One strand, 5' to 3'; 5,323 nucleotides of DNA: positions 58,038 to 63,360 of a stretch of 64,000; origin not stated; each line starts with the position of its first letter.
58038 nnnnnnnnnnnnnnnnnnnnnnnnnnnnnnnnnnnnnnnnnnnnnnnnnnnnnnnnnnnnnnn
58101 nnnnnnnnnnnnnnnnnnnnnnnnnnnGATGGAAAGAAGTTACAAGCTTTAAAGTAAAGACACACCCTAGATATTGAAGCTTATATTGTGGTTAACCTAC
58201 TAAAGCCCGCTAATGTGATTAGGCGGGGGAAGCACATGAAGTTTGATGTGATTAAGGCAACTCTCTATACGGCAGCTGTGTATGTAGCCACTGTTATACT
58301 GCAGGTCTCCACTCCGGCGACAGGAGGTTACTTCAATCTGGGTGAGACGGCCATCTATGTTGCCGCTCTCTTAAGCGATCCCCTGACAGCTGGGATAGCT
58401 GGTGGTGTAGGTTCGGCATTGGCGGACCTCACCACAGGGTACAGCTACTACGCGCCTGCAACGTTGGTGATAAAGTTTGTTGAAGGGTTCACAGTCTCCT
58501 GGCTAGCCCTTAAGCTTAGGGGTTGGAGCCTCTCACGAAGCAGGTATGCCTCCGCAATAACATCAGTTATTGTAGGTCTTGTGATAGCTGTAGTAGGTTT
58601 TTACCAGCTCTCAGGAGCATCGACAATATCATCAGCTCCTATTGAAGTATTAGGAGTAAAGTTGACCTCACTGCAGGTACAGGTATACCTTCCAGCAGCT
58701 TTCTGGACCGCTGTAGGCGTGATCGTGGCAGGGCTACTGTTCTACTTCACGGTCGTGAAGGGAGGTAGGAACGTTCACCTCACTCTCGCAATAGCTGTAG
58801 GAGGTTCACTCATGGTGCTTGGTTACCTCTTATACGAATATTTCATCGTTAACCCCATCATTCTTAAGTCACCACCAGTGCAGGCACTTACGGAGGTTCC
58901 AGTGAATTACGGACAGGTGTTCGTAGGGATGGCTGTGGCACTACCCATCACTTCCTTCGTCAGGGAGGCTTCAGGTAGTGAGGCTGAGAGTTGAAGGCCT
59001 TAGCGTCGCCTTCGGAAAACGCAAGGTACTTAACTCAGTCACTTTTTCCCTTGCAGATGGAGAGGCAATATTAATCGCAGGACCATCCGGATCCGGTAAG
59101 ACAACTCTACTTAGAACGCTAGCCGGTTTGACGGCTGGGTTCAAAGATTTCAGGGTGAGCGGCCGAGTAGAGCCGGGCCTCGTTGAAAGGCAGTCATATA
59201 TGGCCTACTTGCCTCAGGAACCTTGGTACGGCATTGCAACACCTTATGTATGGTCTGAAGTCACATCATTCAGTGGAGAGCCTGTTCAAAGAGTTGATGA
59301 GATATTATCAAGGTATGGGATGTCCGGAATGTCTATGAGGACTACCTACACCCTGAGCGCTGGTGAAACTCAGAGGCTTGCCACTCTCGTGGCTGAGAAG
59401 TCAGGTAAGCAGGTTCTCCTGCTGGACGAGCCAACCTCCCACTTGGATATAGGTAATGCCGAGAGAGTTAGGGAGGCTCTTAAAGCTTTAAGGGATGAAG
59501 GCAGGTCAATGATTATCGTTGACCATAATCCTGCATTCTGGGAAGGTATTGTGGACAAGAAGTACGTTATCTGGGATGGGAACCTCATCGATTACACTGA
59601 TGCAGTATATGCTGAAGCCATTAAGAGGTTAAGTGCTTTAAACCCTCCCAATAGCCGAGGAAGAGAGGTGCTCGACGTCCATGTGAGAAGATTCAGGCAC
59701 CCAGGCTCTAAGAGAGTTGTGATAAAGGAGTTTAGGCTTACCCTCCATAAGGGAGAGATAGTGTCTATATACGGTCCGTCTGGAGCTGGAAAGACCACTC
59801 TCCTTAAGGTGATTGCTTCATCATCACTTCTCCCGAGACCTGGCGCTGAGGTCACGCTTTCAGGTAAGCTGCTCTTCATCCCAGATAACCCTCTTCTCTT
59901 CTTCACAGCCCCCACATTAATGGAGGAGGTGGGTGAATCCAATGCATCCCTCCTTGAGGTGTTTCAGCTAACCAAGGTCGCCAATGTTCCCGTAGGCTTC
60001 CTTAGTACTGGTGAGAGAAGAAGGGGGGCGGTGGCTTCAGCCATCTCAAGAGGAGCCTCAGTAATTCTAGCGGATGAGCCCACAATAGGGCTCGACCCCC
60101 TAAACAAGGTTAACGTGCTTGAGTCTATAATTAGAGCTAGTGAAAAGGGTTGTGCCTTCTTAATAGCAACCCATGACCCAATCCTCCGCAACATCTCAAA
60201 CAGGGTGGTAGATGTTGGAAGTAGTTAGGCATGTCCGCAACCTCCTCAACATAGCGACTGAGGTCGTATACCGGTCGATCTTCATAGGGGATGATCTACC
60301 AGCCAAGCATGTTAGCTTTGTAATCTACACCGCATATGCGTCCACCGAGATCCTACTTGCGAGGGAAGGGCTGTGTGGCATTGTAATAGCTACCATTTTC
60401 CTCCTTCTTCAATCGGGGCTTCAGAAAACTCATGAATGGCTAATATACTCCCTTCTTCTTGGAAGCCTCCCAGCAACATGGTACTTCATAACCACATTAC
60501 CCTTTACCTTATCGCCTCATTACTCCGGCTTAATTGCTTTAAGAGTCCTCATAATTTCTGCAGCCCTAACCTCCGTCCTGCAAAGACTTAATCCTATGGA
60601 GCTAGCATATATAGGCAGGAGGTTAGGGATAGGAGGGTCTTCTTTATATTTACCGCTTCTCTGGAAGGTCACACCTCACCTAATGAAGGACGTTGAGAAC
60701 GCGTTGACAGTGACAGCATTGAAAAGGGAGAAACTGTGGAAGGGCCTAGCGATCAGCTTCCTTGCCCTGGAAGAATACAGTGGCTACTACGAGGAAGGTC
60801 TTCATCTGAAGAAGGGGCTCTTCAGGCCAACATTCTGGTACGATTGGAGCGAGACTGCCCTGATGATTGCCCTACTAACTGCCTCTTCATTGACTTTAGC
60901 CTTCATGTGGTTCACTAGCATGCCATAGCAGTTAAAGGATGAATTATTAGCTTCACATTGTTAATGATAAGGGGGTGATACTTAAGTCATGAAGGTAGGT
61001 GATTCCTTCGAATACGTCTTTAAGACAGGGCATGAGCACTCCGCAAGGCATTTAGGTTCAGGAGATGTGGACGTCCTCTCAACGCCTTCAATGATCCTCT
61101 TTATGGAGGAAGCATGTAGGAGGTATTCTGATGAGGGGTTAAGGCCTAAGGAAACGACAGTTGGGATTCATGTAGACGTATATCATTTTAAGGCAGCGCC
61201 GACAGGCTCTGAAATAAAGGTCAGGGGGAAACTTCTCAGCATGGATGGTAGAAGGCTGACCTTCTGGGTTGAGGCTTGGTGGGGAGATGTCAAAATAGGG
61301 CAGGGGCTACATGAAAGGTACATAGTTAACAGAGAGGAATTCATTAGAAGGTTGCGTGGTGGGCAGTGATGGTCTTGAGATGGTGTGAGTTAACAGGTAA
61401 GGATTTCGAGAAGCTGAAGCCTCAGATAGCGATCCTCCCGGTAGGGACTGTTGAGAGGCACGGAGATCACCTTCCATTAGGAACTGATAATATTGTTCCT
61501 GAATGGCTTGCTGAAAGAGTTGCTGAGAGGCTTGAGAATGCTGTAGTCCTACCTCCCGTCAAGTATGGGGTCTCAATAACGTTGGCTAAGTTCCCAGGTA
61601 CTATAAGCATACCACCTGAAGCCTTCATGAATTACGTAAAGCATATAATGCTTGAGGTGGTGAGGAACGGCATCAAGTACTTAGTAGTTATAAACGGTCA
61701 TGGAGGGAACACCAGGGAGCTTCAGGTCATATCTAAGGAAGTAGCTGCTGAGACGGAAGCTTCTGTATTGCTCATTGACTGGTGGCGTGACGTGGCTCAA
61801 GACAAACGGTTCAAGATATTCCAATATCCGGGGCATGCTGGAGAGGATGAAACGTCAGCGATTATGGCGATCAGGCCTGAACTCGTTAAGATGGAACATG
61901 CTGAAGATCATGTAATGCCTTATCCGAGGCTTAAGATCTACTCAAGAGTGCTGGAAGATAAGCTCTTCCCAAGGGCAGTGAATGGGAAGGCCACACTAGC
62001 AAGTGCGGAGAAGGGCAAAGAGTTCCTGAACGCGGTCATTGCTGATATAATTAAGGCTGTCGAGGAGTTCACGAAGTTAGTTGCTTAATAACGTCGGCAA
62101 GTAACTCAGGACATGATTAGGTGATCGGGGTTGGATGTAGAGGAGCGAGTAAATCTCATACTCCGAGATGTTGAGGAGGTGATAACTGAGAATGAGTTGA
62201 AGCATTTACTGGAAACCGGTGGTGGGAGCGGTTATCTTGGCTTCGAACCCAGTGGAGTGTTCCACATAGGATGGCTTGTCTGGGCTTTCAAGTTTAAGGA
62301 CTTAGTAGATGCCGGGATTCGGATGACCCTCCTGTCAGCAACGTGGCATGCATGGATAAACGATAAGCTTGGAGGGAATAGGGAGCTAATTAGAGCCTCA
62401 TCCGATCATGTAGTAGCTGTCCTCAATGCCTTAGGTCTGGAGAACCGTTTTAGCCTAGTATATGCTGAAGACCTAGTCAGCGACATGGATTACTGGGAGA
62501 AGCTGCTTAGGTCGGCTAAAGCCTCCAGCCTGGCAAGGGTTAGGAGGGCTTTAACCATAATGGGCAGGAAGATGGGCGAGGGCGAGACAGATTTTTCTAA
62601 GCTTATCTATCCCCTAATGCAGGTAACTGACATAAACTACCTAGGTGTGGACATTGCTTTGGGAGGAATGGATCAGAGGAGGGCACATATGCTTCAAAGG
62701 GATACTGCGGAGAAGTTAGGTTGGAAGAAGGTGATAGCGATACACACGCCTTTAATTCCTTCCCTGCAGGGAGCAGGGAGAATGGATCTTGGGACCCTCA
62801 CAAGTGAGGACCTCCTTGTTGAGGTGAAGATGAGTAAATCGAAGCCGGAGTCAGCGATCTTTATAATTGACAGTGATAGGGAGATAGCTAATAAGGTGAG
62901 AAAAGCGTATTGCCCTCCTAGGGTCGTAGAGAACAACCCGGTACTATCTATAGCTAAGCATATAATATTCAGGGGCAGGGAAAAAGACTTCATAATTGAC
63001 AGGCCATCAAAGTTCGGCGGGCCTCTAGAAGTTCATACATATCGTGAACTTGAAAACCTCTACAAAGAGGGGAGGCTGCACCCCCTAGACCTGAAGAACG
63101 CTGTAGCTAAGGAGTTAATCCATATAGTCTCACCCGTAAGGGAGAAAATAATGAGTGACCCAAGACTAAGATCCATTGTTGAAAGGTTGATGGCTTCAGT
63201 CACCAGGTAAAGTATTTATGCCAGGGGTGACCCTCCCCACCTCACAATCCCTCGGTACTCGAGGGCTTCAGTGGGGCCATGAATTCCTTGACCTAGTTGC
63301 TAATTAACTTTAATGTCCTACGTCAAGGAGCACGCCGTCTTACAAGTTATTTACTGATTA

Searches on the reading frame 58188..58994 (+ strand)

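Call 42: search_protein_families(library=pfam, proteins=[window:58188-58994:+], max_evalue=0.00001)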
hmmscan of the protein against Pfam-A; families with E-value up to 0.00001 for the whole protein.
window:58188-58994:+ (268 aa): 1 family
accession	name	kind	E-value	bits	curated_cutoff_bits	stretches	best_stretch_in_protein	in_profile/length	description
PF07155.17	ECF-ribofla_trS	-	7.1e-23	81.9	26.7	1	24-139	10-123/172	ECF-type riboflavin transporter, S component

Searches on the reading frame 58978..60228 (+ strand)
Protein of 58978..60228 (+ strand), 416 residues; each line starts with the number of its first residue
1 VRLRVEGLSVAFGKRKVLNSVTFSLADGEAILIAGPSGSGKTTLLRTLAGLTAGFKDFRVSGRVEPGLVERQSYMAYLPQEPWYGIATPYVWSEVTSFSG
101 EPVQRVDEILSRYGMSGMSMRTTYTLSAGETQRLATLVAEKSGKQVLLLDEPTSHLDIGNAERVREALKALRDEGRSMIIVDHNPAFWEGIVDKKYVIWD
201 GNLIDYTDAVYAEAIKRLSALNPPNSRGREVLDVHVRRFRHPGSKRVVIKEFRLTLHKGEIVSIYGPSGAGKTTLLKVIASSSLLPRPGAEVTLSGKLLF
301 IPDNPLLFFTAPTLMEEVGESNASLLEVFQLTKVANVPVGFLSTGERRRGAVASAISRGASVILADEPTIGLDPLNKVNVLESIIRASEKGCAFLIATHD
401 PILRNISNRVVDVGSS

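Call 42: search_protein_families(library=pfam, proteins=[window:58978-60228:+], max_evalue=0.00001)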
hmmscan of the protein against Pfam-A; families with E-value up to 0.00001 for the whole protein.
window:58978-60228:+ (416 aa): 21 families
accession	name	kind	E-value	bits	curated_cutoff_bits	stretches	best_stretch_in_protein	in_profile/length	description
PF00005.33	ABC_tran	-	4e-36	125.1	25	2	18-154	1-137/137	ABC transporter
PF13304.12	AAA_21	-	1.2e-20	75.3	27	0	336-403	232-302/304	AAA domain, putative AbiEii toxin, Type IV TA system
PF13191.12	AAA_16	-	2.5e-10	41.5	32.6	0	28-49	24-45/167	AAA ATPase domain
PF00004.35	AAA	-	6.5e-10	40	21.2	0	264-336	3-57/131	ATPase family associated with various cellular activities (AAA)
PF25199.1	nSTAND_NTPase5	-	6.5e-10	39.4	34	0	28-53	41-66/145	Novel STAND NTPase 5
PF13401.12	AAA_22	-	2.7e-09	37.9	27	0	30-156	7-96/130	AAA domain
PF13476.12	AAA_23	-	1.8e-08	35.7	27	0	253-279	14-39/201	AAA domain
PF13555.12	AAA_29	-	2e-08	34.3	27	0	22-45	16-39/61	P-loop containing region of AAA domain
PF13238.12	AAA_18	-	1.1e-07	32.8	29.4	0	31-61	1-25/128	AAA domain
PF01637.24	ATPase_2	-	1.3e-07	32.2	33.2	0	258-282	19-43/225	ATPase domain predominantly from Archaea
PF13481.12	AAA_25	-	1.4e-07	31.8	27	0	255-282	29-56/195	AAA domain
PF03193.22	RsgA_GTPase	-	1.9e-07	31.5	30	0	15-50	94-128/174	RsgA GTPase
PF02463.25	SMC_N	-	2.4e-07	30.9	40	0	138-187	153-201/220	RecF/RecN/SMC N terminal domain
PF20720.3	nSTAND3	-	4.2e-07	30.2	27.2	0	24-49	13-38/155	Novel STAND NTPase 3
PF25201.1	nSTAND6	-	4.4e-07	30.5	27.7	0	12-50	2-40/148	Novel STAND NTPase 6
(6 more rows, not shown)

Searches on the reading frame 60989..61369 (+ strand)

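Call 70: search_protein_families(library=pfam, proteins=[window:60989-61369:+], max_evalue=0.0001)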
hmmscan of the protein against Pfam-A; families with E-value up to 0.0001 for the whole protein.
window:60989-61369:+ (126 aa): 1 family
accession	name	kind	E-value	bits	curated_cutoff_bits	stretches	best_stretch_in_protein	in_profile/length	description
PF22636.2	FlK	-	8.6e-30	103.4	27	1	16-116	4-103/103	Fluoroacetyl-CoA-specific thioesterase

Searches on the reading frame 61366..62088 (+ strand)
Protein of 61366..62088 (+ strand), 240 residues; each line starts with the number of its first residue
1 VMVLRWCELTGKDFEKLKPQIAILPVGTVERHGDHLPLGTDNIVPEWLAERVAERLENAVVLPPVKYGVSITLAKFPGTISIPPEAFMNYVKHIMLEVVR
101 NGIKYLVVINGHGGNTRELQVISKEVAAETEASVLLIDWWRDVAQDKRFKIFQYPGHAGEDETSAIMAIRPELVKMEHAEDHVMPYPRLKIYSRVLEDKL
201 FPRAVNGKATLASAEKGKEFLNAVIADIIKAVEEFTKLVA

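Call 70: search_protein_families(library=pfam, proteins=[window:61366-62088:+], max_evalue=0.0001)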
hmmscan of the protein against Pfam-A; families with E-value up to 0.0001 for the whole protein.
window:61366-62088:+ (240 aa): 1 family
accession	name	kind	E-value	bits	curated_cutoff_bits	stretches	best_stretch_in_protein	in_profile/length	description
PF02633.19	Creatininase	-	3.7e-62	210.3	31.3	1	8-232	2-238/238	Creatinine amidohydrolase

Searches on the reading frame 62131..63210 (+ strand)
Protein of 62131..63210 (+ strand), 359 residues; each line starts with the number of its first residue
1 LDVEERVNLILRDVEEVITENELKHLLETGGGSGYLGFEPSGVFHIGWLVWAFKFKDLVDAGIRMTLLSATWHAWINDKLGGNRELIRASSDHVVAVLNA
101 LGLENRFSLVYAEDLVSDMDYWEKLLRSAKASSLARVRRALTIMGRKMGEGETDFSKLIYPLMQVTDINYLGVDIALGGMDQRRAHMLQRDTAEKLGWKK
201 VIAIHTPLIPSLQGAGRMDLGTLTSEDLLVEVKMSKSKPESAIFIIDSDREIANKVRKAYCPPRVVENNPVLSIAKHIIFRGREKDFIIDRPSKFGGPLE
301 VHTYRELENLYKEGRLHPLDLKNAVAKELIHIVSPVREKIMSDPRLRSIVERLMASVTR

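Call 42: search_protein_families(library=pfam, proteins=[window:62131-63210:+], max_evalue=0.00001)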
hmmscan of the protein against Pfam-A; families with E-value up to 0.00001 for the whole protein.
window:62131-63210:+ (359 aa): 1 family
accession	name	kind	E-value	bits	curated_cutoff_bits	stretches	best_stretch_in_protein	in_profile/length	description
PF00579.31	tRNA-synt_1b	-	1.9e-38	132.9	21.1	1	35-332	9-290/292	tRNA synthetases class I (W and Y)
